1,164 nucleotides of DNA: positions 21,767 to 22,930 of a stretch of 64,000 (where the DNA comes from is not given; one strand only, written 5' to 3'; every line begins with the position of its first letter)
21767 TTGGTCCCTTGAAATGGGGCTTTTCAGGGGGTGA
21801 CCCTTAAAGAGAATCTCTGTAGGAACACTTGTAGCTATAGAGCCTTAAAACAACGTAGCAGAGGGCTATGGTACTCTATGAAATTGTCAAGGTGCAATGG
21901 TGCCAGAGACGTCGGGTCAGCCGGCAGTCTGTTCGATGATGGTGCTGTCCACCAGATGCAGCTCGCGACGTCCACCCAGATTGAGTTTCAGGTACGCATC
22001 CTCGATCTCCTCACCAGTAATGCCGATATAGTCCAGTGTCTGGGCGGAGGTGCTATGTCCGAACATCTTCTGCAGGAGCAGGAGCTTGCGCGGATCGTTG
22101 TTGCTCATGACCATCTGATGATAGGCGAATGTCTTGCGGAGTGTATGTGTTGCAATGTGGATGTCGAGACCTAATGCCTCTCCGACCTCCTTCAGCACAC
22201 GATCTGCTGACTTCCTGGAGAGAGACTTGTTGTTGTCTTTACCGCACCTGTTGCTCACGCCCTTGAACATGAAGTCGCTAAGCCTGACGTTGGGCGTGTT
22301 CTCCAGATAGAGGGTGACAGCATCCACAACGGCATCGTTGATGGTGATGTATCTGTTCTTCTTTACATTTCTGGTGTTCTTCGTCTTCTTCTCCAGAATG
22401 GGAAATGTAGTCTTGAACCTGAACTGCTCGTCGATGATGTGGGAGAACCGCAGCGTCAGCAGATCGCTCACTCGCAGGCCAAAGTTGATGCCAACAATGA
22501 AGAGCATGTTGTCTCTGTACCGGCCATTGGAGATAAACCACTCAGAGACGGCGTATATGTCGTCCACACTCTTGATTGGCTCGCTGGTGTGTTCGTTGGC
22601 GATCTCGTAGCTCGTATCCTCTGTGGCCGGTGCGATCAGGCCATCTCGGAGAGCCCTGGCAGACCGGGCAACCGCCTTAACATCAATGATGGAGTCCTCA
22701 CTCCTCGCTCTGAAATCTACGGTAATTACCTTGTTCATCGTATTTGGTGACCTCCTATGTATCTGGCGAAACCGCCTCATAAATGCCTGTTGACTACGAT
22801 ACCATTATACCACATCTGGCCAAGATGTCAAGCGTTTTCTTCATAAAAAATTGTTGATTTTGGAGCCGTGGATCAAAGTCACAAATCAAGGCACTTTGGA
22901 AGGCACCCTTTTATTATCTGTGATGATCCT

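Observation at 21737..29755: About 100-bp direct repeats bracketing an 8-kb segment that carries the integrase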

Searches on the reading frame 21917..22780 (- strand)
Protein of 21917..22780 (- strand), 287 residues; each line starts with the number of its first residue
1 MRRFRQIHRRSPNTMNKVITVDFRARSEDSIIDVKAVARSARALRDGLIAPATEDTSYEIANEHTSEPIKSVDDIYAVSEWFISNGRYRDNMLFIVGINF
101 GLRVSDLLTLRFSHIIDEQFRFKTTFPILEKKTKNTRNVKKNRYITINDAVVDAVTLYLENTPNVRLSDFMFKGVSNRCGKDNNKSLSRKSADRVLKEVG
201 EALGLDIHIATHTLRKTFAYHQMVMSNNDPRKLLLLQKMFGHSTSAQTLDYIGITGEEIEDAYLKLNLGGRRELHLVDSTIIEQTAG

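Call 11: search_protein_families(library=pfam, proteins=[window:21917-22780:-], max_evalue=0.01)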
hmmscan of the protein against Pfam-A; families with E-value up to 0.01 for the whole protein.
window:21917-22780:- (287 aa): 1 family
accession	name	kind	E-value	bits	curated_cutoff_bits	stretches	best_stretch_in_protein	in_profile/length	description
PF00589.27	Phage_integrase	-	2.2e-15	57.3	27.1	1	75-252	11-166/172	Phage integrase family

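Call 12: search_protein_families(library=phrogs, proteins=[window:21917-22780:-], max_evalue=0.001)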
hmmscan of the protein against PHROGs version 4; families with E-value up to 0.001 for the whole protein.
window:21917-22780:- (287 aa): 3 families
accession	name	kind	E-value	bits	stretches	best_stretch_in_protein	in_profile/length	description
phrog_216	-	integration and excision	8.7e-40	137.7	1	62-272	48-242/301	integrase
phrog_1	-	integration and excision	3.2e-20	73.9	1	80-267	284-448/611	integrase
phrog_7269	-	integration and excision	3.6e-16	59.9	1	184-270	5-86/89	integrase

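Call 26: find_related_loci(query=window:21917-22780:-, collection=viral_contigs, flank=10000)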
Query window:21917-22780:- (287 aa) in viral_contigs; peptide patterns used: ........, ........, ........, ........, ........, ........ (x = any residue, [..] = any of these).
79 stretches matched a pattern; 77 encode a relative of the query (tblastn E <= 1e-3); 76 distinct loci.
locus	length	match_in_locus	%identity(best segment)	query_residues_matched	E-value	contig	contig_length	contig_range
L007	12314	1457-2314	90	2-287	2e-175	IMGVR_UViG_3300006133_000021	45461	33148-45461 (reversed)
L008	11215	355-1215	83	4-287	4e-161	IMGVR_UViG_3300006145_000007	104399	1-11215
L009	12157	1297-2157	82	4-287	2e-160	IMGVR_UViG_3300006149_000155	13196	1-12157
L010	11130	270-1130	82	4-287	2e-160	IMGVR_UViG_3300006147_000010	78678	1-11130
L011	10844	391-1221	74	9-286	2e-142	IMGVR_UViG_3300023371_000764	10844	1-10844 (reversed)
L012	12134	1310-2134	74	9-284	2e-141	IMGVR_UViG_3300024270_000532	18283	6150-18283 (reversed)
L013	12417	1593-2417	74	9-284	2e-141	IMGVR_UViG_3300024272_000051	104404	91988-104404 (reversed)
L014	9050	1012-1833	75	9-283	2e-141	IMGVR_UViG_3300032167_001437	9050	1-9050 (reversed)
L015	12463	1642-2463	75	9-283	2e-141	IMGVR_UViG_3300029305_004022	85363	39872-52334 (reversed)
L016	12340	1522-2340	67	10-283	1e-120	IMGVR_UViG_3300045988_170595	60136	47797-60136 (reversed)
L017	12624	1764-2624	64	6-287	2e-115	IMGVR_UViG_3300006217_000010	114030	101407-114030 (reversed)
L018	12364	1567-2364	67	18-283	2e-115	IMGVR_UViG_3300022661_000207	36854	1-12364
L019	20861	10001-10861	64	6-287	2e-115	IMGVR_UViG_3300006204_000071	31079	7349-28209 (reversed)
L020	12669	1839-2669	65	13-287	9e-114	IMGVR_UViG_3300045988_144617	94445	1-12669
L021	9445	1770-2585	65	13-284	5e-112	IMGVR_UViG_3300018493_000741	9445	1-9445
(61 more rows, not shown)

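Call 52: search_solved_structures(query=window:21917-22780:-, max_evalue=10, show_alignments=3)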
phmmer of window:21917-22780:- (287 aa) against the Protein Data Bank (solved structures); distinct sequences matched with E-value up to 10: 6.
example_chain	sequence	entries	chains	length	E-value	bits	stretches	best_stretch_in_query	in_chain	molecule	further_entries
4a8e_A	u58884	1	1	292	8.1e-07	31.7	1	88-267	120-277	PROBABLE TYROSINE RECOMBINASE XERC-LIKE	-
5dor_A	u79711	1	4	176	0.00082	21.9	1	205-274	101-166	Integrase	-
5hxy_A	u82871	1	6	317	0.0011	21.5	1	129-263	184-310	Tyrosine recombinase XerA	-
5c6k_A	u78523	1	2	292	0.0024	20.4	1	205-274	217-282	Integrase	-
1aih_A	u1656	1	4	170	0.0028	20.1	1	206-262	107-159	HP1 INTEGRASE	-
6zu5_SJ0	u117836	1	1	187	0.087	15.2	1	104-176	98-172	uS4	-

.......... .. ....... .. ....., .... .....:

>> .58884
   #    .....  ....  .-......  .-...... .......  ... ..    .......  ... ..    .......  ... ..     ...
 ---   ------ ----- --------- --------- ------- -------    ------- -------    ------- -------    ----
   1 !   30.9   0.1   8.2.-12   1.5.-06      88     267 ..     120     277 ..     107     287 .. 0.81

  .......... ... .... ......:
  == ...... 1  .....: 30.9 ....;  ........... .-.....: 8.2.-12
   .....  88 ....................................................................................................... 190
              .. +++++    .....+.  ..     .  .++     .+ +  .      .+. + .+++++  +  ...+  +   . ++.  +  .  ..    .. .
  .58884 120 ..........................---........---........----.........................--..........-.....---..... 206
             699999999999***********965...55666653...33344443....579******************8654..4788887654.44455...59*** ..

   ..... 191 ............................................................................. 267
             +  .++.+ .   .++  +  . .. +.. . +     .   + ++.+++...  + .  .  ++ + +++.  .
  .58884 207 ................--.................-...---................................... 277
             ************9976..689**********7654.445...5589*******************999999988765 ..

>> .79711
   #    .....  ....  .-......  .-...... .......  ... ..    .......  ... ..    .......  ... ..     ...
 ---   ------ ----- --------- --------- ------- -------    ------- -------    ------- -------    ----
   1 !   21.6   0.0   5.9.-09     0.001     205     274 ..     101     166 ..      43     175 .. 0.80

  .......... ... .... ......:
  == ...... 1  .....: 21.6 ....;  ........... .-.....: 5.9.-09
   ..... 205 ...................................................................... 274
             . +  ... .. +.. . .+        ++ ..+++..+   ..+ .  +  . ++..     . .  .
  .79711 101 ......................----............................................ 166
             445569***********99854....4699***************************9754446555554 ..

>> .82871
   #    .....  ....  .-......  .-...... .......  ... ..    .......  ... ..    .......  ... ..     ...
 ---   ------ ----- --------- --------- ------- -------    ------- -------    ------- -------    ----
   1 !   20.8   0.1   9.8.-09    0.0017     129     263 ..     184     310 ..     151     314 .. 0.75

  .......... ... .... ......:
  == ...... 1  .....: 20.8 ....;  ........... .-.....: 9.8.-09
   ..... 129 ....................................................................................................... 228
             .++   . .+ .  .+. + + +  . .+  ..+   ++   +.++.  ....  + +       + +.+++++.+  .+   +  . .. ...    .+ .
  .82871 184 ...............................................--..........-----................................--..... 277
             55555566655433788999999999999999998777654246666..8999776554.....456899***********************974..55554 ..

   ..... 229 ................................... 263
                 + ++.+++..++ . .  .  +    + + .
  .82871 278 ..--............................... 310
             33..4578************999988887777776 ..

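Call 58: search_dna_similar(query=window:21917-22780:-, collection=phages, mode=protein, max_rows=15, max_evalue=1e-10)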
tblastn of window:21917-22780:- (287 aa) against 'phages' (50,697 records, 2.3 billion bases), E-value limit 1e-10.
Records with a match: 122; places in all: 122; records where one place covers at least 80% of the query: 0.
Best place of each record, by identity: <60% 122.
By first word of the organism name: Streptococcus 88; Bacillus 15; Clostridium 5; Listeria 4; Clostridioides 3; Terrisporobacter 1; Geobacillus 1; Sporosarcina 1; Enterococcus 1; Acetoanaerobium 1; and 2 more.
By host as written in the record: Listeria monocytogenes 4; Streptococcus oralis 4; Clostridium difficile 4; Bacillus subtilis 2; Streptococcus iniae Si1 2; Streptococcus pneumoniae 10B01058 2; Streptococcus mitis SK137 2; Streptococcus mitis 2; and 94 more.
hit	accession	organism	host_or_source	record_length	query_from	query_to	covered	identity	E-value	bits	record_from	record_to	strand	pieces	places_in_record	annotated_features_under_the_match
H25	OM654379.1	Bacillus phage vB_BauS_KLEB27-1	Bacillus australimaris strain KR4M-27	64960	60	263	71%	35.3%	1e-12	74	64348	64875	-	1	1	integrase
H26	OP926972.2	Listeria phage FHC174-PLM34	Listeria monocytogenes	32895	64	268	71%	34.6%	1e-18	91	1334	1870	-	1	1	integrase | RNA polymerase subunit sigma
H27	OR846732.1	Listeria phage LM 4-11-1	Listeria monocytogenes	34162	64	268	71%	34.6%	1e-18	91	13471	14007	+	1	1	record has no annotation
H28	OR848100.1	Listeria phage LM 4-14-1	Listeria monocytogenes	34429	64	268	71%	34.6%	1e-18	91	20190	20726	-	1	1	record has no annotation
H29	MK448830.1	Streptococcus phage Javan73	Streptococcus anginosus J4211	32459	68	262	68%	36.3%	8e-19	92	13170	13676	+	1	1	site-specific recombinase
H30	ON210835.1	Bacillus phage 268TH002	Bacillus subtilis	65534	59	263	71%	34.1%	2e-14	79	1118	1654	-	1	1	3: tyrosine-type recombinase/integrase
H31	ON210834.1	Bacillus phage 268TH007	Bacillus subtilis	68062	59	263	71%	34.1%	2e-14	79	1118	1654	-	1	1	3: tyrosine-type recombinase/integrase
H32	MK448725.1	Streptococcus phage Javan275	Streptococcus iniae Si1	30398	68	262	68%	35.8%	4e-18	90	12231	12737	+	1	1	site-specific recombinase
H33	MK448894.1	Streptococcus phage Javan272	Streptococcus iniae SF1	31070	68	262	68%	35.8%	4e-18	90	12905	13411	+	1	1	site-specific recombinase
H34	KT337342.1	Streptococcus phage phiARI0131-2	Streptococcus pneumoniae 10B01058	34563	68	262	68%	35.6%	1e-18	91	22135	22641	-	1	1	integrase domain protein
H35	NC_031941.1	Streptococcus phage phiARI0131-2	Streptococcus pneumoniae 10B01058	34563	68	262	68%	35.6%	1e-18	91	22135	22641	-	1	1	integrase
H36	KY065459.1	Streptococcus phage IPP18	Streptococcus pneumoniae 9L/3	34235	68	262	68%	35.6%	2e-18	91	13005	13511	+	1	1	site-specific recombinase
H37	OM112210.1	Bacillus phage PK2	Bacillus sp. (in: Bacteria)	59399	59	262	71%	33.8%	2e-14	79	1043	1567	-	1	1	site-specific integrase protein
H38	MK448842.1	Streptococcus phage Javan110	Streptococcus constellatus KCOM_1650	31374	68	262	68%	35.3%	5e-18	90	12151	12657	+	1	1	site-specific recombinase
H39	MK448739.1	Streptococcus phage Javan363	Streptococcus oralis SK143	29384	68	262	68%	35.1%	4e-18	90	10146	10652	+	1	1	site-specific recombinase | hypothetical protein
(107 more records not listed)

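Call 59: get_annotated_region(hit=H26, flank=2500)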
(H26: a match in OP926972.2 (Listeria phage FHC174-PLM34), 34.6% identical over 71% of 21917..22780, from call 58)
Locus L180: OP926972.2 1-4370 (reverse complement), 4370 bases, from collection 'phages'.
description: Listeria phage FHC174-PLM34, complete genome.
organism: Listeria phage FHC174-PLM34 (NCBI taxid 3003717)
taxonomy: Viruses; Duplodnaviria; Heunggongvirae; Uroviricota; Caudoviricetes
host: Listeria monocytogenes; source: chicken skin; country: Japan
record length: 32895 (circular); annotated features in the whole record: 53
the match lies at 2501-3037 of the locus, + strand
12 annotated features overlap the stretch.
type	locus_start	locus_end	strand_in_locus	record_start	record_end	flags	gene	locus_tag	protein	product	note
CDS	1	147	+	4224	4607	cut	-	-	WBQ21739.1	preprotein translocase subunit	preprotein translocase subunit YajC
CDS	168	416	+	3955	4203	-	-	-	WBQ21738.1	DUF3850 domain-containing protein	-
CDS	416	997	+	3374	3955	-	-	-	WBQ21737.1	DUF3310 domain-containing protein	-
CDS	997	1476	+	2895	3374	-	-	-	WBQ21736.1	single-stranded DNA-binding protein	-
CDS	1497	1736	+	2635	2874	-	-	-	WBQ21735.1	hypothetical protein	-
CDS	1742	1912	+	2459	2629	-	-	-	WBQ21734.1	hypothetical protein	-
CDS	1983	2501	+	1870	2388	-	-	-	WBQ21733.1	RNA polymerase subunit sigma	-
CDS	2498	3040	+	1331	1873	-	-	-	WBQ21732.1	integrase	-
CDS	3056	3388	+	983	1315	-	-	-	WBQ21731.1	hypothetical protein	-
CDS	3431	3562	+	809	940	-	-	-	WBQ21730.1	hypothetical protein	-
CDS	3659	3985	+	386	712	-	-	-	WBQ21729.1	hypothetical protein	-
CDS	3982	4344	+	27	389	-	-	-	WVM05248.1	HNH endonuclease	-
